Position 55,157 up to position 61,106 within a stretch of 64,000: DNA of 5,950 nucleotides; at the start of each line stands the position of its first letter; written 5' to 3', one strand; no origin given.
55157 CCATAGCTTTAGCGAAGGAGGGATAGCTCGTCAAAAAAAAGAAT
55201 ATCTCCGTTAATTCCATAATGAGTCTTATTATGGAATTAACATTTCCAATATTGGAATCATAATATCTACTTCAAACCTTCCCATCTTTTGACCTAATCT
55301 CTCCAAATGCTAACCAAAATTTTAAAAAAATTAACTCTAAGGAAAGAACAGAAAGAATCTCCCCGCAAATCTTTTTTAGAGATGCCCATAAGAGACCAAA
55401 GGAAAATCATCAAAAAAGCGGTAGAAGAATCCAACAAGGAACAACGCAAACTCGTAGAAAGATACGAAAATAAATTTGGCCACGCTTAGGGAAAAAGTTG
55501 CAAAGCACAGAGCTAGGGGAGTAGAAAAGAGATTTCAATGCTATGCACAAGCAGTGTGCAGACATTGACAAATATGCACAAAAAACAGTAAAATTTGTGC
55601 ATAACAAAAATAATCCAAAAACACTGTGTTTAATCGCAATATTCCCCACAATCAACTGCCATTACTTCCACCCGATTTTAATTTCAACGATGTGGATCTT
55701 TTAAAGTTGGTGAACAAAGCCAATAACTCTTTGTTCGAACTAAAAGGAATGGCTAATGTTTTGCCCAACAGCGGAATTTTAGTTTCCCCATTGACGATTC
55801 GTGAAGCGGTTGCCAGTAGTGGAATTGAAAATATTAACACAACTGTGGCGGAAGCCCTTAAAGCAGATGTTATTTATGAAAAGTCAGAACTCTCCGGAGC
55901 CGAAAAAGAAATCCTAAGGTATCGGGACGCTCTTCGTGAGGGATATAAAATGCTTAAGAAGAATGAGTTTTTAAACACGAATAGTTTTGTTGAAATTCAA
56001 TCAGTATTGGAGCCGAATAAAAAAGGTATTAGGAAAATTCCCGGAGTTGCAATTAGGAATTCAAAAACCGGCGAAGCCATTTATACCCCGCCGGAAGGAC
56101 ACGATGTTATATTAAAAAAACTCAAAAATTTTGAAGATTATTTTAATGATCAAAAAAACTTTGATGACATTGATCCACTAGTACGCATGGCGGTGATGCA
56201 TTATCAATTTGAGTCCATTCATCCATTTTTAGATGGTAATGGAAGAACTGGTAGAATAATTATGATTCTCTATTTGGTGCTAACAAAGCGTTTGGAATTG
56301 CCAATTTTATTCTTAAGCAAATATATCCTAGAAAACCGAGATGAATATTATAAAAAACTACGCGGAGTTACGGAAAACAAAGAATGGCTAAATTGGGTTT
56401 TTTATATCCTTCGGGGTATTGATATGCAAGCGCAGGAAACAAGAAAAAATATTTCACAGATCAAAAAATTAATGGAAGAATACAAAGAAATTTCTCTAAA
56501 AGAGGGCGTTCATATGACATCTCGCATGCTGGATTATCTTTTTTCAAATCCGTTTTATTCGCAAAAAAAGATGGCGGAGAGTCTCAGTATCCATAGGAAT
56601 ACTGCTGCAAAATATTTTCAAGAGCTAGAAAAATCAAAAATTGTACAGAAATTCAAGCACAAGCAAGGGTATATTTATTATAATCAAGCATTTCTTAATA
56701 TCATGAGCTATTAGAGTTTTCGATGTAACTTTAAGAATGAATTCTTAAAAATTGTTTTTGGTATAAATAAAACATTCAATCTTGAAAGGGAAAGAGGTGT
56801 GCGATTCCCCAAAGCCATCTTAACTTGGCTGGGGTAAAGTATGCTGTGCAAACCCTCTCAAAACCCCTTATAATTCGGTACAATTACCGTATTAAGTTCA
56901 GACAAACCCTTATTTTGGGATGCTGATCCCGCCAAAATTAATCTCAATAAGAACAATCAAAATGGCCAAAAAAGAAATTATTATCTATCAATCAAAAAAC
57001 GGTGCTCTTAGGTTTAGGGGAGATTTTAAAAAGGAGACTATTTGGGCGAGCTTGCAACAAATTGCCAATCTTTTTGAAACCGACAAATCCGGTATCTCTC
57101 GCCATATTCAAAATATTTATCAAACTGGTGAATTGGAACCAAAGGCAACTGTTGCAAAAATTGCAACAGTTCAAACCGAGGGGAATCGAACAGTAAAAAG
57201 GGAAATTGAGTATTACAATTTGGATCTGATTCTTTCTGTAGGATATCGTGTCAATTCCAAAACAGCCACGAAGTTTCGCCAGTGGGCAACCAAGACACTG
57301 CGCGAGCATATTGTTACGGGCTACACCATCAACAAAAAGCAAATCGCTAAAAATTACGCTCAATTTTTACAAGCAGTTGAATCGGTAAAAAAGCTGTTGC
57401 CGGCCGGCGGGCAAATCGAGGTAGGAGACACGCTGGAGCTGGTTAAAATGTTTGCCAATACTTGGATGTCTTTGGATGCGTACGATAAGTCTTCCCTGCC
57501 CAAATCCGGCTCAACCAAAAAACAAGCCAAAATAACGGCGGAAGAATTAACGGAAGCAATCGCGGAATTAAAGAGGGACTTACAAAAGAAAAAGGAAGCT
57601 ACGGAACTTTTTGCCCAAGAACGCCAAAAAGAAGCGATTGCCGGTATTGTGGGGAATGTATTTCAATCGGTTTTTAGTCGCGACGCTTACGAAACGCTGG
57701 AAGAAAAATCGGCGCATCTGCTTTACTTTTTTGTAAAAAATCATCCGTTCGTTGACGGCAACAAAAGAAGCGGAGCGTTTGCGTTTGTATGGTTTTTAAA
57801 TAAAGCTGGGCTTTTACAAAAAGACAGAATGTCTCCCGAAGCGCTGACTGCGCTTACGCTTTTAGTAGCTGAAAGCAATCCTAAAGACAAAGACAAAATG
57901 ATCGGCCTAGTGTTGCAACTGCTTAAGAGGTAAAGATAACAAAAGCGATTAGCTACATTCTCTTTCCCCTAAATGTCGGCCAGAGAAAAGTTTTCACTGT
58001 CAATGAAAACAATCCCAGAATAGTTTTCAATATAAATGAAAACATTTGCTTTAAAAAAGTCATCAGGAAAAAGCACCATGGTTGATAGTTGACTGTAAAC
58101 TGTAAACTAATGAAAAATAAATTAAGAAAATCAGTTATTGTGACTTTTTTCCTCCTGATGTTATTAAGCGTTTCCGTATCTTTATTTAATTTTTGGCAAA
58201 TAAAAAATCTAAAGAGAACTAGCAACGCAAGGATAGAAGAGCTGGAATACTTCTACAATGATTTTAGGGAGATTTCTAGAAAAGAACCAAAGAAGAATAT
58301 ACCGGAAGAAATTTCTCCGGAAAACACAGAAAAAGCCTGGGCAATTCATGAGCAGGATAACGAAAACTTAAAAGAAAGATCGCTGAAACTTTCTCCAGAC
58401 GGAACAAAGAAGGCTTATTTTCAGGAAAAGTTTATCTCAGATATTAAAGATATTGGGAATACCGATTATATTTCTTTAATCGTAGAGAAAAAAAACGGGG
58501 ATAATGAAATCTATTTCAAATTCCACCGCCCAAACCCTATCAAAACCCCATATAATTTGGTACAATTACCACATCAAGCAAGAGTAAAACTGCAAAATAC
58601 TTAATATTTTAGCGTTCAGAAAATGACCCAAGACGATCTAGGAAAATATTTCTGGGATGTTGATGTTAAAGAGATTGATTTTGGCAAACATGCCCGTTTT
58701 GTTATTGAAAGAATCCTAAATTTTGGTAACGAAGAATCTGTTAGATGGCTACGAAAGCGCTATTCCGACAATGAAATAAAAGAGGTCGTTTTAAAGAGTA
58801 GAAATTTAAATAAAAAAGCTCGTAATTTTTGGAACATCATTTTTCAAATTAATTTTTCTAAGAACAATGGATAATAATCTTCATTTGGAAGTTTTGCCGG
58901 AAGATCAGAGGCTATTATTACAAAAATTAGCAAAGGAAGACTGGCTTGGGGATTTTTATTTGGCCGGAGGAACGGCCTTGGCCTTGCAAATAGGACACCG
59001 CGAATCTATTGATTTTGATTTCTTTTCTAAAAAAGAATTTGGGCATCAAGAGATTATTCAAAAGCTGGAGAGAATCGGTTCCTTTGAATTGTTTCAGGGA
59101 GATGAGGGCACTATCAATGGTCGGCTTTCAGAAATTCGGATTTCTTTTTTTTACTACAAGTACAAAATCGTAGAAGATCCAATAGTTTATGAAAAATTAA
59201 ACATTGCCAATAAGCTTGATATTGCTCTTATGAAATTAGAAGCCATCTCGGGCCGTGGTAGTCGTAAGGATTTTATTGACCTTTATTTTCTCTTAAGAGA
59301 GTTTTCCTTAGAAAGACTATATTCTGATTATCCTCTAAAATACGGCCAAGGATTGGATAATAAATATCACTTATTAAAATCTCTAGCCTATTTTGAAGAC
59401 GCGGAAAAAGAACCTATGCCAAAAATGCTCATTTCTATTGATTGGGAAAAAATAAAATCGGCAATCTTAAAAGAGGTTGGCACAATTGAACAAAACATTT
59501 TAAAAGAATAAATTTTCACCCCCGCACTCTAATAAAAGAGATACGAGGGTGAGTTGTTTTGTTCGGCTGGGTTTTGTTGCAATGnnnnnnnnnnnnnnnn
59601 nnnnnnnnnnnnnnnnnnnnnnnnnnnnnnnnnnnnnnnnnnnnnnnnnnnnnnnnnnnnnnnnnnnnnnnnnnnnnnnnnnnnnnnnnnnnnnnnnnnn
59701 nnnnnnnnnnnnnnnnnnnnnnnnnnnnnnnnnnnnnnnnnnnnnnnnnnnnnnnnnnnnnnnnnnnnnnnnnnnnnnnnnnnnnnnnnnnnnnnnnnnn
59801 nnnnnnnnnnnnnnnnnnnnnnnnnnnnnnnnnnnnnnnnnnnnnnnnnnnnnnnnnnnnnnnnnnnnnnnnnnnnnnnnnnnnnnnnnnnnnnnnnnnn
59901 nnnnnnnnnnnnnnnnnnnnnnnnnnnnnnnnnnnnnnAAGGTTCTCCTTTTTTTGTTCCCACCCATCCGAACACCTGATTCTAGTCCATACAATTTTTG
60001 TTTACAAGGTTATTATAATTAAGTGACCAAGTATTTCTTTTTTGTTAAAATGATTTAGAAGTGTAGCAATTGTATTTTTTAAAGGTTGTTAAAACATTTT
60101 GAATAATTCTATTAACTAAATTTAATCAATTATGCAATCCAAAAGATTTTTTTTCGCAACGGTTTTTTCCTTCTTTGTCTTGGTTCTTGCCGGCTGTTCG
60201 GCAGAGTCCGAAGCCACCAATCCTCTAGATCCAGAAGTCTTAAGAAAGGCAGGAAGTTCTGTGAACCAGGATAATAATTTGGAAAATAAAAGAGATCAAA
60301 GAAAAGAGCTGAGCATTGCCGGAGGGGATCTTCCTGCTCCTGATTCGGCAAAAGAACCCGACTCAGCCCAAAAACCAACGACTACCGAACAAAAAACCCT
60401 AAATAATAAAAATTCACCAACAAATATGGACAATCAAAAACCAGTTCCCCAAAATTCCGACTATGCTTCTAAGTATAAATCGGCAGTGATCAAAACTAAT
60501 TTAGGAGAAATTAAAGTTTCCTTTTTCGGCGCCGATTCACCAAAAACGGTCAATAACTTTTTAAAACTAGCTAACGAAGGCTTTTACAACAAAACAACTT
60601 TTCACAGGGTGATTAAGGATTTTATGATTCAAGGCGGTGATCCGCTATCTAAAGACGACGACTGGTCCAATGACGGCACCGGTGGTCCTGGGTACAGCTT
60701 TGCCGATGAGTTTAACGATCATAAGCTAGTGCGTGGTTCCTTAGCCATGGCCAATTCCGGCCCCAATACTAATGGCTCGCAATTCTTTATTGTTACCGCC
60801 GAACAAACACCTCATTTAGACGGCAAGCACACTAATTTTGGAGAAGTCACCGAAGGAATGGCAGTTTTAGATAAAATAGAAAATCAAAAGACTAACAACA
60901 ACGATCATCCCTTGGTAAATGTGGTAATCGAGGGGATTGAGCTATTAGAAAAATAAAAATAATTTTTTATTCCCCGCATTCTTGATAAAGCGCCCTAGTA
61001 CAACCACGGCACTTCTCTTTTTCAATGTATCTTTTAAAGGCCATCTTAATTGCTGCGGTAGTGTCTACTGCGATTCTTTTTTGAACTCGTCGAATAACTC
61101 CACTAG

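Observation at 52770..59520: tRNA-Arg-flanked accessory island rich in toxin/defence-type genes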

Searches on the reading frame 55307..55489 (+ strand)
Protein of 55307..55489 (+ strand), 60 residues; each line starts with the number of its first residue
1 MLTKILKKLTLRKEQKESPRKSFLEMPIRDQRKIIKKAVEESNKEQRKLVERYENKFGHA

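Call 5: search_protein_families(library=pfam, proteins=[window:55307-55489:+], max_evalue=0.01)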
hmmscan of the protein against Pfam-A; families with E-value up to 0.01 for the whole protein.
window:55307-55489:+ (60 aa): 0 families

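Call 9: search_protein_families(library=padloc, proteins=[window:55307-55489:+], max_evalue=0.01)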
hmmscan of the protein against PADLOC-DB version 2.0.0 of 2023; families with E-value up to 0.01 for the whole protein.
window:55307-55489:+ (60 aa): 0 families

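Call 62: search_protein_families(library=ncbifam, proteins=[window:55307-55489:+], max_evalue=0.01)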
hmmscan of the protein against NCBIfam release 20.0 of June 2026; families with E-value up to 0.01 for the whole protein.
window:55307-55489:+ (60 aa): 0 families
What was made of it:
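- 55307..55489 (+): 60-aa ORF upstream of SoFic, with no family match. No Pfam, PADLOC or NCBIfam hit (calls 5, 9, 62).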

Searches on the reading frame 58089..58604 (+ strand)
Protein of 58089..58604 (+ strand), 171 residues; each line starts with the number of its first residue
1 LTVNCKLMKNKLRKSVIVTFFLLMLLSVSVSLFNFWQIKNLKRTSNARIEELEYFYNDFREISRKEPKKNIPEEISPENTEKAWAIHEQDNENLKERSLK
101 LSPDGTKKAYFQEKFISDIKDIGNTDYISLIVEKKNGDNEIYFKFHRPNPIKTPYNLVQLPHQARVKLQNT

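Call 5: search_protein_families(library=pfam, proteins=[window:58089-58604:+], max_evalue=0.01)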
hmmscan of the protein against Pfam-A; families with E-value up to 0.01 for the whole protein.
window:58089-58604:+ (171 aa): 0 families

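Call 9: search_protein_families(library=padloc, proteins=[window:58089-58604:+], max_evalue=0.01)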
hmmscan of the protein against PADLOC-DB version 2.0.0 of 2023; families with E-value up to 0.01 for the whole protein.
window:58089-58604:+ (171 aa): 0 families

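Call 62: search_protein_families(library=ncbifam, proteins=[window:58089-58604:+], max_evalue=0.01)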
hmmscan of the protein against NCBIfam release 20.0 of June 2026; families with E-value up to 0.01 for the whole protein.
window:58089-58604:+ (171 aa): 0 families
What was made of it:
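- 58110..58604 (+): Hypothetical protein of 164 aa with a hydrophobic N-terminus. Its 3' end overlaps D1 copy 2. No family hit (calls 5, 9, 62).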

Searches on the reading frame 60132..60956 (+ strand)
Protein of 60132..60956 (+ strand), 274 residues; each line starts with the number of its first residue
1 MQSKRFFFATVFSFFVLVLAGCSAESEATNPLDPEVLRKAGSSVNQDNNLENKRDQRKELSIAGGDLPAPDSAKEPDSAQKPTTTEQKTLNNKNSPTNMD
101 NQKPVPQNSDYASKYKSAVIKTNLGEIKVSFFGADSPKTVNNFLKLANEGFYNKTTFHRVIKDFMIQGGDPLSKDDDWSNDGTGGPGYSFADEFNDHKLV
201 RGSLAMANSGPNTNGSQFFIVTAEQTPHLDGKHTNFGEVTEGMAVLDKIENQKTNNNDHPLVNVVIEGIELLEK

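Call 5: search_protein_families(library=pfam, proteins=[window:60132-60956:+], max_evalue=0.01)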
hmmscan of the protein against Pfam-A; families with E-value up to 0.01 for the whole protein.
window:60132-60956:+ (274 aa): 1 family
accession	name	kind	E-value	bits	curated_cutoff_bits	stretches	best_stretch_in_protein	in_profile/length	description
PF00160.26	Pro_isomerase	-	2.5e-51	174.5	21.7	1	119-269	3-157/159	Cyclophilin type peptidyl-prolyl cis-trans isomerase/CLD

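Call 9: search_protein_families(library=padloc, proteins=[window:60132-60956:+], max_evalue=0.01)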
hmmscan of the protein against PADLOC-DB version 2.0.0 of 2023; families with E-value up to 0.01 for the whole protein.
window:60132-60956:+ (274 aa): 0 families

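Call 37: find_encoding_contigs(protein=window:60132-60956:+, flank=10000, max_places=10)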
Protein window:60132-60956:+ (274 aa): 10 contigs read that carry it; 6 places shown.
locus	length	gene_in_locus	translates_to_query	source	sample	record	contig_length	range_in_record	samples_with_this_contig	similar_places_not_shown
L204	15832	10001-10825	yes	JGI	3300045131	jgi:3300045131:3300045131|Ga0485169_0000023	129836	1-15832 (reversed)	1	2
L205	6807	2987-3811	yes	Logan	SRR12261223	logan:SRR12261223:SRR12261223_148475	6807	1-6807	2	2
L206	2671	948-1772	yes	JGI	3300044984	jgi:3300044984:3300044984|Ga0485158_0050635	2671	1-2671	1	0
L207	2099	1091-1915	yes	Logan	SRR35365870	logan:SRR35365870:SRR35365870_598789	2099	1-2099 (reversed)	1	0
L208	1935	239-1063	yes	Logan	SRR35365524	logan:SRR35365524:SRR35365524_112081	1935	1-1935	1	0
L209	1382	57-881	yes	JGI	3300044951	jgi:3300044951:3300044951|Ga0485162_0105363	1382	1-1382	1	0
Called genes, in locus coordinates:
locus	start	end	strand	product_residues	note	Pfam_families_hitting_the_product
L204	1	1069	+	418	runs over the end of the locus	PF00587:tRNA-synt_2b, PF03129:HGTP_anticodon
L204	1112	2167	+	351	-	PF06723:MreB_Mbl, PF00022:Actin (faint), PF11104:PilM_2 (faint), PF00012:HSP70, PF14450:FtsA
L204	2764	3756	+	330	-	-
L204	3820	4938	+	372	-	PF09903:DUF2130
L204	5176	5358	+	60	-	-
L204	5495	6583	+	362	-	PF13784:Fic_N, PF02661:Fic, PF21248:SoFic-like_C (weak)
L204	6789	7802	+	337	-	PF13310:Virulence_RhuM, PF02661:Fic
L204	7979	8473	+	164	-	-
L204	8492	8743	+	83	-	PF21956:DUF6922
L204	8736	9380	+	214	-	PF08843:AbiEii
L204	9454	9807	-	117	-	-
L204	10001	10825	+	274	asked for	PF00160:Pro_isomerase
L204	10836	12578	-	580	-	PF00916:Sulfate_transp, PF01740:STAS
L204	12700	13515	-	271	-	PF01177:Asp_Glu_race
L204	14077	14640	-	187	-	PF04321:RmlD_sub_bind, PF05368:NmrA (weak), PF01073:3Beta_HSD, PF01370:Epimerase, PF02719:Polysacc_synt_2, PF13460:NAD_binding_10, PF16363:GDP_Man_Dehyd, PF07993:NAD_binding_4 (weak)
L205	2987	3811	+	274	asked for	PF00160:Pro_isomerase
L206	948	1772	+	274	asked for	PF00160:Pro_isomerase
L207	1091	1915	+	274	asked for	PF00160:Pro_isomerase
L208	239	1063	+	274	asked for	PF00160:Pro_isomerase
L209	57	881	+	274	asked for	PF00160:Pro_isomerase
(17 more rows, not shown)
